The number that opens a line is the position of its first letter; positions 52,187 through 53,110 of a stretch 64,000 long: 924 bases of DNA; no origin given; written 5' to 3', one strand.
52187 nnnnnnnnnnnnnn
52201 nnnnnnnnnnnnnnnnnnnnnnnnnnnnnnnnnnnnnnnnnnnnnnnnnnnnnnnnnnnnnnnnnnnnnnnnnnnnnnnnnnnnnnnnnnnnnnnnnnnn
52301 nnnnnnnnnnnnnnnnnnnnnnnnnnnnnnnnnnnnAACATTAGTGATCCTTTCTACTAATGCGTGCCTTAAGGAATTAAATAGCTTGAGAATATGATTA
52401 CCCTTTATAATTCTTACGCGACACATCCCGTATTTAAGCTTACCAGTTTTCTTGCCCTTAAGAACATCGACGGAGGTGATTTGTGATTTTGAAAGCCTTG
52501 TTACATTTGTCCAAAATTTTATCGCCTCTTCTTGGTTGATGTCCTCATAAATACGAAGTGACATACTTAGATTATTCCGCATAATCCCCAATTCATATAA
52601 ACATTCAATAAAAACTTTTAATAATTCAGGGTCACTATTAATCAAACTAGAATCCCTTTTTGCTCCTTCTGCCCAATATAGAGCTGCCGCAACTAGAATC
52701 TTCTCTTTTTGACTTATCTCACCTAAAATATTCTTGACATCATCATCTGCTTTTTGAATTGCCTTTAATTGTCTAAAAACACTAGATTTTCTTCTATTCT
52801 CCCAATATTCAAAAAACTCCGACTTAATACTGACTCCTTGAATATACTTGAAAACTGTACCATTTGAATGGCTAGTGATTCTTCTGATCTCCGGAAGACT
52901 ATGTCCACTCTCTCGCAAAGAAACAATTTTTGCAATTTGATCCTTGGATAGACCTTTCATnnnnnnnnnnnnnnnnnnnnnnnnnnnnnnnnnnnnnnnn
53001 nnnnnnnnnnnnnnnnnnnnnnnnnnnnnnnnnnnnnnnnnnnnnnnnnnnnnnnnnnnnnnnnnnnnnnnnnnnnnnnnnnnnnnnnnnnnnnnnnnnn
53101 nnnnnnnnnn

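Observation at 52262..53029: HTH plus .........-like ORF wedged between a 5' tRNA-Arg fragment and an intact tRNA-Arg(CCU)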

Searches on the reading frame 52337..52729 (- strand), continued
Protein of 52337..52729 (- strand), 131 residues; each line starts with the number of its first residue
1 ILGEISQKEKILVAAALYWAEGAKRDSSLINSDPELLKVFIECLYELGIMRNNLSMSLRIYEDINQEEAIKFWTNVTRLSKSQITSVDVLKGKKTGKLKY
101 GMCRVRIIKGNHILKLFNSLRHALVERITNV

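Call 105: find_encoding_contigs(protein=P0333, flank=1500, max_places=2)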
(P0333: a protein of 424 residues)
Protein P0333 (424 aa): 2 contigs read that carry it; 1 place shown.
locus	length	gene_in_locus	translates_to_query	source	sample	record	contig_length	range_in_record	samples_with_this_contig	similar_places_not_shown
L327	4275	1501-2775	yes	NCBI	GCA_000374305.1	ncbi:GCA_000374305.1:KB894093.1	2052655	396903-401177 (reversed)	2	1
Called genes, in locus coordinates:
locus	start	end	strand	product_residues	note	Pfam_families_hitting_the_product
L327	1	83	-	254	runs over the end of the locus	PF00440:TetR_N, PF19344:TetR_C_32, PF21943:TetR_C_46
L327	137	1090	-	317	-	PF00487:FA_desaturase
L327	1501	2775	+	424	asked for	-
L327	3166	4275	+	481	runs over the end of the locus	PF00483:NTP_transferase, PF01128:IspD, PF02348:CTP_transf_3 (weak), PF12804:NTP_transf_3, PF25087:GMPPB_C (faint), PF00132:Hexapep (faint)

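Call 106: find_encoding_contigs(protein=P0353, flank=1500, max_places=2)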
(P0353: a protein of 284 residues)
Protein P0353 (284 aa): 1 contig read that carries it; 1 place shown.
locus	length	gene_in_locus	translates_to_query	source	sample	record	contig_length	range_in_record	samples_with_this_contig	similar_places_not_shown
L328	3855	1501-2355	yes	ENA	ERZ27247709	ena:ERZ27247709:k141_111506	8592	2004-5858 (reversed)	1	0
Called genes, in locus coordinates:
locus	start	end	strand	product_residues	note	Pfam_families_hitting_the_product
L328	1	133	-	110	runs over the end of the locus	PF05635:23S_rRNA_IVP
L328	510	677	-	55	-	PF01541:GIY-YIG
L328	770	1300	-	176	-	PF05198:IF3_N, PF00707:IF3_C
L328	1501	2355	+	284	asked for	-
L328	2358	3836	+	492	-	PF01743:PolyA_pol, PF12627:PolyA_pol_RNAbd, PF01966:HD, PF13735:tRNA_NucTran2_2 (weak)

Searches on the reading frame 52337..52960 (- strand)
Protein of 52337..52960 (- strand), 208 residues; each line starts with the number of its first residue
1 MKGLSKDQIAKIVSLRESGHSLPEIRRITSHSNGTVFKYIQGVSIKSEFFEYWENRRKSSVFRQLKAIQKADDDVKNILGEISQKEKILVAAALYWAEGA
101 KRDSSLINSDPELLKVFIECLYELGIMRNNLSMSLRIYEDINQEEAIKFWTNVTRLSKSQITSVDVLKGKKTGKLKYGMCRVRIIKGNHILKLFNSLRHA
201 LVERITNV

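Call 4: search_protein_families(library=pfam, proteins=[window:52337-52960:-], max_evalue=1)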
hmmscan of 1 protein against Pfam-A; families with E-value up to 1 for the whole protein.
window:52337-52960:- (208 aa): 4 families
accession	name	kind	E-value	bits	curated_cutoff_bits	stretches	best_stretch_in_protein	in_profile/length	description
PF07900.17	DUF1670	-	0.043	13.6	25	1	11-41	155-185/220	Protein of unknown function (DUF1670)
PF23413.1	zf_RING_Vps8_fungal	-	0.085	13.7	27.4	1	38-64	7-33/58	Vps8 RING zinc finger, fungal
PF10579.15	Rapsyn_N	-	0.1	13.1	23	1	129-157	8-36/80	Rapsyn N-terminal myristoylation and linker region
PF25721.1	T4_Y03C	-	0.17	12.6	27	1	133-166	15-48/85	Phage T4 Y03C protein family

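Call 5: search_protein_families(library=ncbifam, proteins=[window:52337-52960:-], max_evalue=1)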
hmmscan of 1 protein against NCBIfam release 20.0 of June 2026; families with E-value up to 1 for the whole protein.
window:52337-52960:- (208 aa): 2 families
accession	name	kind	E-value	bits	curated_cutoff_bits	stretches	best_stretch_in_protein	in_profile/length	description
NF004875.0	PRK06233.1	equivalog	0.048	12.5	576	1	34-87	260-311/373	vitamin B12 independent methionine synthase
NF033546.1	transpos_IS21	equivalog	0.072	12.6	160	1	14-90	3-70/294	IS21 family transposase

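Call 7: find_homologous_proteins(query=window:52337-52960:-, max_evalue=0.001)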
Query window:52337-52960:- (208 aa): 278 proteins with E <= 0.001 among 424 candidates; the best 120 are listed.
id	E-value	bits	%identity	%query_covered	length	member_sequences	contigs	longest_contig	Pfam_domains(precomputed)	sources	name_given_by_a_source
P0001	3.2e-129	446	100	100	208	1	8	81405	-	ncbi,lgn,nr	ncbi:MAG: hypothetical protein HYV65_00750 [Candidatus Spechtbacteria bacterium]|nr:hypothetical pro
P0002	1.0e-81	291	65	98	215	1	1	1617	-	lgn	-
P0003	5.7e-78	279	62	99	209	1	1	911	-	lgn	-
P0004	2.8e-74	267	59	99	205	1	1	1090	-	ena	-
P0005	7.4e-70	253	54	100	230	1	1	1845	-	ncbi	-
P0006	8.1e-69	249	53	98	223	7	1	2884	-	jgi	jgi:DNA-binding transcriptional MerR regulator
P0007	1.9e-68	248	56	95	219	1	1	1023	-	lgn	-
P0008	3.5e-68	247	56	94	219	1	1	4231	-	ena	-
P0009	1.2e-67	245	57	94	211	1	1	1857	-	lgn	-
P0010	1.7e-67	245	57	94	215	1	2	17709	-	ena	-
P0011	1.7e-67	245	56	95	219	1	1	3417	-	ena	-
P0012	1.8e-67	245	55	97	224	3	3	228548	-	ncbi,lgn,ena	-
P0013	2.5e-67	244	57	95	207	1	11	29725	-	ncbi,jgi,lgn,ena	-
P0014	4.8e-67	243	56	93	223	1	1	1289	-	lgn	-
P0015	5.4e-67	243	58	94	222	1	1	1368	-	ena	-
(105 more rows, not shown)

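Call 8: search_protein_families(library=phrogs, proteins=[window:52337-52960:-], max_evalue=1)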
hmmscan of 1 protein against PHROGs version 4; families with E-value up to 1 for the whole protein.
window:52337-52960:- (208 aa): 4 families
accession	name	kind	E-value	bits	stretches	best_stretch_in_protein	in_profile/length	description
phrog_22182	-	unknown function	0.0088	17.1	1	4-40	10-46/75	-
phrog_2192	-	unknown function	0.063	14.6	1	129-166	11-48/86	-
phrog_11108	-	unknown function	0.063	14.1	1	10-53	54-98/180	-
phrog_35257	-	unknown function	0.26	12.6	1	46-72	32-58/70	-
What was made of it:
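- Tried and rejected: Pfam, NCBIfam and PHROGs on the window ORF gave nothing above noise (calls 4, 5, 8).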

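Call 13: find_related_loci(query=A1, collection=genome_contigs, flank=4000)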
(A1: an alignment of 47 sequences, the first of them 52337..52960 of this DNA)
Query A1 (208 aa) in genome_contigs; peptide patterns used: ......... (x = any residue, [..] = any of these).
157 stretches matched a pattern; 151 encode a relative of the query (tblastn E <= 1e-3); the best 80 are kept; 80 distinct loci.
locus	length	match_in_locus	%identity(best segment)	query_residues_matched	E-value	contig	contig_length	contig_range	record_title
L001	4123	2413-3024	54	1-208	2e-76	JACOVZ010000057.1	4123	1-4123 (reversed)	MAG: Candidatus Wildermuthbacteria bacterium isolate NC_groundwater_113_Ag_S-0.2um_46_29 S_p2_S4_170907_scaffold_2219972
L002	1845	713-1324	54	1-208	1e-79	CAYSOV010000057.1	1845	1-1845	MAG TPA_asm: uncultured Gammaproteobacteria bacterium isolate binchicken_co110_923 genome assembly, contig: NODE_150252_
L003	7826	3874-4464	57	2-198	4e-74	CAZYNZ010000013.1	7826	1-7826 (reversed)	MAG TPA_asm: uncultured Candidatus Saccharibacteria bacterium isolate SRP178699_co1_113 genome assembly, contig: NODE_13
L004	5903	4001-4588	55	2-197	1e-68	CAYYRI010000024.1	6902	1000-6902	MAG TPA_asm: uncultured Candidatus Saccharibacteria bacterium isolate SRP118108_co5_558 genome assembly, contig: NODE_13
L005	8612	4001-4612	54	2-205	7e-67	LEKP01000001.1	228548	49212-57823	MAG: Parcubacteria bacterium GBS-2 2615921492, whole genome shotgun sequence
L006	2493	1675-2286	55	2-205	8e-68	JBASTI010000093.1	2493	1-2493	MAG: Candidatus Spechtbacterales bacterium isolate MFD03232_ilm_asm_bin57 k127_126143, whole genome shotgun sequence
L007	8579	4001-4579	52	4-196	7e-62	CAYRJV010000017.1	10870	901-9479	MAG TPA_asm: uncultured Candidatus Saccharibacteria bacterium isolate SRP098346_co1_407 genome assembly, contig: NODE_76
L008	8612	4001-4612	44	2-205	3e-61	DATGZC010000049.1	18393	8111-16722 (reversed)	MAG TPA_asm: Candidatus Bathyarchaeia archaeon isolate SMAG_U10653 k141_18136, whole genome shotgun sequence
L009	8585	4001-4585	46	3-197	3e-60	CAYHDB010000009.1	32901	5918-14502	MAG TPA_asm: uncultured Candidatus Saccharibacteria bacterium isolate ERP119702_co1_281 genome assembly, contig: NODE_12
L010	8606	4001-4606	49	4-205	2e-58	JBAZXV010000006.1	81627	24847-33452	MAG: Parcubacteria group bacterium isolate SO_2017_GW1_64 NODE_1816_length_81627_cov_1.573988_OW334_2017, whole genome s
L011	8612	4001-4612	45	4-207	2e-58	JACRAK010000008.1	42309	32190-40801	MAG: Candidatus Azambacteria bacterium isolate NC_groundwater_1591_Pr3_B-0.1um_51_37 SR-2_scaffold_141_560414, whole gen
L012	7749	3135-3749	41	4-208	4e-57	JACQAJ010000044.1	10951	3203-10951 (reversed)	MAG: Candidatus Azambacteria bacterium isolate NC_groundwater_913_Pr1_S-0.2um_35_36 Montesol18-Sp2_coassembly_scaffold_4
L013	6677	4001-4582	46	4-197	6e-55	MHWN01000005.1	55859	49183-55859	MAG: Candidatus Zambryskibacteria bacterium RIFCSPLOWO2_02_FULL_39_26 rifcsplowo2_02_scaffold_1354, whole genome shotgun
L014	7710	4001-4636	41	2-204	8e-55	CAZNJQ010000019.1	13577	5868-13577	MAG TPA_asm: uncultured Candidatus Saccharibacteria bacterium isolate ERP119705_co17_656 genome assembly, contig: NODE_6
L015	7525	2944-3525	46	4-197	1e-54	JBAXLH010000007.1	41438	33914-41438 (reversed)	MAG: bacterium isolate ELA422 MAG422_7, whole genome shotgun sequence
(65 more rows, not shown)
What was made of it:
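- Distribution is patchy: 151 matching stretches in one-genome-per-species scans of 185,579 species (call 13).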

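Call 18: predict_structure(alignment_id=A1)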
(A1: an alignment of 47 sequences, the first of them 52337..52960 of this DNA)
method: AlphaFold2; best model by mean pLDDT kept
length: 208 residues; sequences in the alignment: 47
mean_pLDDT: 93.0   pTM: 0.69
mean pLDDT of the five models: 93.0, 92.3, 91.7, 89.8, 89.5
residues with pLDDT >= 90: 172; 70-90: 34; 50-70: 2; < 50: 0
segments of 3 or more residues with pLDDT < 50: none
pLDDT, mean of each block of 10 residues (from residue 1): 87 96 94 94 93 81 87 93 96 94 92 97 96 97 97 97 95 86 95 95 90
secondary structure, 60 per line:
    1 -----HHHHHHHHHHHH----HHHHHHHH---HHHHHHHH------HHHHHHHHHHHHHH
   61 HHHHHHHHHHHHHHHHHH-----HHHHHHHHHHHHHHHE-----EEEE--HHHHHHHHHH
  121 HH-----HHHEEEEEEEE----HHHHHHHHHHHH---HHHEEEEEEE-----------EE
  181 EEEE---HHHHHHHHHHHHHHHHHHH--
elements in order: H6-17 H22-29 H33-40 H47-78 H84-98 E105-108 H111-122 E131-138 H143-154 E161-167 E179-184 H188-206

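Call 21: search_solved_structures(query=A1, max_evalue=10, show_alignments=2)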
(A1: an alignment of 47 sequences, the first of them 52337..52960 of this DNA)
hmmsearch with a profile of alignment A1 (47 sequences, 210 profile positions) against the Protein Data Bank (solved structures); distinct sequences matched with E-value up to 10: 10.
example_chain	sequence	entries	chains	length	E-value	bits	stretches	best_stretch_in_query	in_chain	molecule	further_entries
2lvs_A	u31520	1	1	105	1.2e-05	27.9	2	3-45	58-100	Putative uncharacterized protein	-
5o6g_A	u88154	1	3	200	0.047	16.1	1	76-130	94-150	Homing endonuclease I-DmoI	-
1b24_A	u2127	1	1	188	0.067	15.6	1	81-130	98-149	Homing endonuclease I-DmoI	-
5akm_A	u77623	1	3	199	0.073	15.5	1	81-130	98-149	HOMING ENDONUCLEASE I-DMOI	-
2vs7_A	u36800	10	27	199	0.079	15.4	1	81-130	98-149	HOMING ENDONUCLEASE I-DMOI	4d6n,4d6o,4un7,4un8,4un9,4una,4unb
4un7_G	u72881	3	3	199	0.079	15.4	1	81-130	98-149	HOMING ENDONUCLEASE I-DMOI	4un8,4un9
2vs8_A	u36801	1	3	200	0.081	15.3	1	81-130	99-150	HOMING ENDONUCLEASE I-DMOI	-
1hcr_A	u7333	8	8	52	0.11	14.9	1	5-49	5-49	PROTEIN (HIN RECOMBINASE) | DNA-INVERTASE HIN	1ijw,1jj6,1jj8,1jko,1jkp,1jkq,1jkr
5o6i_A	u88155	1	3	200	0.16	14.4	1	81-130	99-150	Homing endonuclease I-DmoI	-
2m8e_A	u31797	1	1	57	0.28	13.6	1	3-44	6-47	SLEEPING BEAUTY TRANSPOSASE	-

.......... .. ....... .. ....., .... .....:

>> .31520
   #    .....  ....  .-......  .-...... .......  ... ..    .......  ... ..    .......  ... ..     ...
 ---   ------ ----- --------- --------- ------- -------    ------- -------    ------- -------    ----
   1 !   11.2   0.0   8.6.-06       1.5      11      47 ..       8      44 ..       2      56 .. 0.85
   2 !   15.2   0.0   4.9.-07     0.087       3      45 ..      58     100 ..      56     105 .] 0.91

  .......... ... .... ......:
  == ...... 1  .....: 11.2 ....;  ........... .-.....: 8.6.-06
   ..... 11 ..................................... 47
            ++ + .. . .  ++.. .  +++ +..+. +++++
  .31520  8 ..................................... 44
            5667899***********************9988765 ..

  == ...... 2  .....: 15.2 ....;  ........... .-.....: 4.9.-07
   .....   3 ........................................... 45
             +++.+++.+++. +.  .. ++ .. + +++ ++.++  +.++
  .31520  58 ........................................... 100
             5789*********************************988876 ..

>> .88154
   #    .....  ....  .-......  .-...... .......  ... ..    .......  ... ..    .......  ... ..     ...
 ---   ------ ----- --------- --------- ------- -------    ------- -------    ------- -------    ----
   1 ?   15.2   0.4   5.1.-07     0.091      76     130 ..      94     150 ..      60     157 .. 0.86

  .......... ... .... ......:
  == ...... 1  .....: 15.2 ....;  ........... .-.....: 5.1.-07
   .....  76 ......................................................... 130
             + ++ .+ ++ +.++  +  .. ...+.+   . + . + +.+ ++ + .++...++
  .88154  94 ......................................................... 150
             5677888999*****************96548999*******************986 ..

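Call 22: fold_search(model_id=the predicted structure, library=pdb)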
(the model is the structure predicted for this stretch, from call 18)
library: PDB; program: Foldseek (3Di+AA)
matches with E <= 10: 954; with E <= 0.001: 0
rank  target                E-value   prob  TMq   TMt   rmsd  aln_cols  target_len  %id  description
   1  3re3_B                4.6e-03  0.99  0.23  0.31   5.8        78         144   14  Crystal Structure of 2-C-Methyl-D-Erythritol 2,4-Cyclodiphosphate Synthase from Francisella tularensis (released 2011-04-27)
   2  2pmp                  5.2e-03  1.00  0.24  0.30   5.5        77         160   13  Structure of 2C-methyl-D-erythritol 2,4-cyclodiphosphate synthase from the isoprenoid biosynthetic pathway of Arabidopsi (released 2007-09-18)
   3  3b6n                  5.5e-03  0.99  0.20  0.27   6.5        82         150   16  Crystal structure of 2C-methyl-D-erythritol 2,4-cyclodiphosphate synthase PV003920 from Plasmodium vivax (released 2007-11-20)
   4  4c81                  6.1e-03  0.99  0.23  0.29   5.4        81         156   21  IspF (Plasmodium falciparum) CDP complex (released 2014-01-08)
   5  3re3_A                7.3e-03  0.98  0.21  0.28   6.3        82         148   13  Crystal Structure of 2-C-Methyl-D-Erythritol 2,4-Cyclodiphosphate Synthase from Francisella tularensis (released 2011-04-27)
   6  3ieq_B                9.2e-03  0.89  0.22  0.28   8.1       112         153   15  Crystal structure of 2C-methyl-D-erythritol 2,4-cyclodiphosphate synthase from Burkholderia pseudomallei with cytidine (released 2009-08-04)
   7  3re3_C                9.8e-03  0.99  0.22  0.30   5.8        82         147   13  Crystal Structure of 2-C-Methyl-D-Erythritol 2,4-Cyclodiphosphate Synthase from Francisella tularensis (released 2011-04-27)
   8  5l12_B                1.0e-02  0.96  0.21  0.27   6.1        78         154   14  Crystal structure of 2C-methyl-D-erythritol 2,4-clycodiphosphate synthase from BURKHOLDERIA PSEUDOMALLEI double mutant (released 2017-11-01)
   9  3iew_B                1.0e-02  0.96  0.23  0.31   7.7        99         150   11  Crystal structure of 2C-methyl-D-erythritol 2,4-cyclodiphosphate synthase from Burkholderia pseudomallei with bound CT (released 2009-08-18)
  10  3q8h_B                1.0e-02  0.96  0.21  0.27   6.1        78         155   14  Crystal structure of 2c-methyl-d-erythritol 2,4-cyclodiphosphate synthase from burkholderia pseudomallei in complex wi (released 2011-01-19)
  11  3f0e_C                1.0e-02  0.84  0.20  0.26   6.0        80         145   14  Crystal structure of 2C-methyl-D-erythritol 2,4-cyclodiphosphate synthase from Burkholderia pseudomallei (released 2008-11-04)
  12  5esv_G                1.2e-02  0.98  0.24  0.26   6.9        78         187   17  Crystal Structure of Broadly Neutralizing Antibody CH03, Isolated from Donor CH0219, in Complex with Scaffolded Trimer (released 2015-12-16)
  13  5b8f_A                1.2e-02  0.96  0.22  0.27   5.6        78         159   13  X-ray Crystal Structure of a 2-C-methyl-D-erythritol 2,4-cyclodiphosphate synthase from Pseudomonas aeruginosa (released 2015-05-06)
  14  3q8h_A                1.2e-02  0.93  0.21  0.27   6.0        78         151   15  Crystal structure of 2c-methyl-d-erythritol 2,4-cyclodiphosphate synthase from burkholderia pseudomallei in complex wi (released 2011-01-19)
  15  5l03_B                1.3e-02  0.95  0.21  0.29   6.1        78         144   14  Crystal structure of 2-C-METHYL-D-ERYTHRITOL 2,4-CYCLODIPHOSPHATE Synthase from BURKHOLDERIA PSEUDOMALLEI bound to L-t (released 2017-11-08)
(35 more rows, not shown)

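Call 26: search_protein_families(library=pfam, alignment_id=A1, max_evalue=0.01)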
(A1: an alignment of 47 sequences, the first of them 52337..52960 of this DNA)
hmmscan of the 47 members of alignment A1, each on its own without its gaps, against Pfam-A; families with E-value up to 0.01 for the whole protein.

A. member 1, window:52337-52960:- (208 aa): 0 families

B. families by the number of members that match (of 47 scanned): 17 families
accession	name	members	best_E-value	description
PF13384.12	HTH_23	11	0.00011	Homeodomain-like domain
PF13936.12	HTH_38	10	2.1e-05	Helix-turn-helix domain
PF02796.21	HTH_7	10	3.1e-05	Helix-turn-helix domain of resolvase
PF08279.18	HTH_11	2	0.00032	HTH domain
PF01710.22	HTH_Tnp_IS630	1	0.00018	Transposase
PF23305.1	DUF7082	1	0.00022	Domain of unknown function (DUF7082)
PF08281.18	Sigma70_r4_2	1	0.00056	Sigma-70, region 4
PF13411.12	MerR_1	1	0.00098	MerR HTH family regulatory protein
PF25787.1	HTH_SB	1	0.003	Sleeping Beauty transposase HTH domain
PF01022.26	HTH_5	1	0.0035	Bacterial regulatory protein, arsR family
PF19610.4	DUF6115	1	0.004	Family of unknown function (DUF6115)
PF13551.12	HTH_29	1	0.0044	Winged helix-turn helix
PF18989.5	DUF5722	1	0.0045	Family of unknown function (DUF5722)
PF07900.17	DUF1670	1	0.005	Protein of unknown function (DUF1670)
PF10579.15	Rapsyn_N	1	0.0055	Rapsyn N-terminal myristoylation and linker region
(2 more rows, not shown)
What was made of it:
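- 52334..52960 (-): ORF of 208 aa. It has an N-terminal three-helix HTH (about residues 6-40), a long linker helix (47-78) and a C-terminal domain (78-208) with the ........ motif and a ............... loop. It is the putative site-specific endonuclease. HTH Pfam hits appear in family members (call 26).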
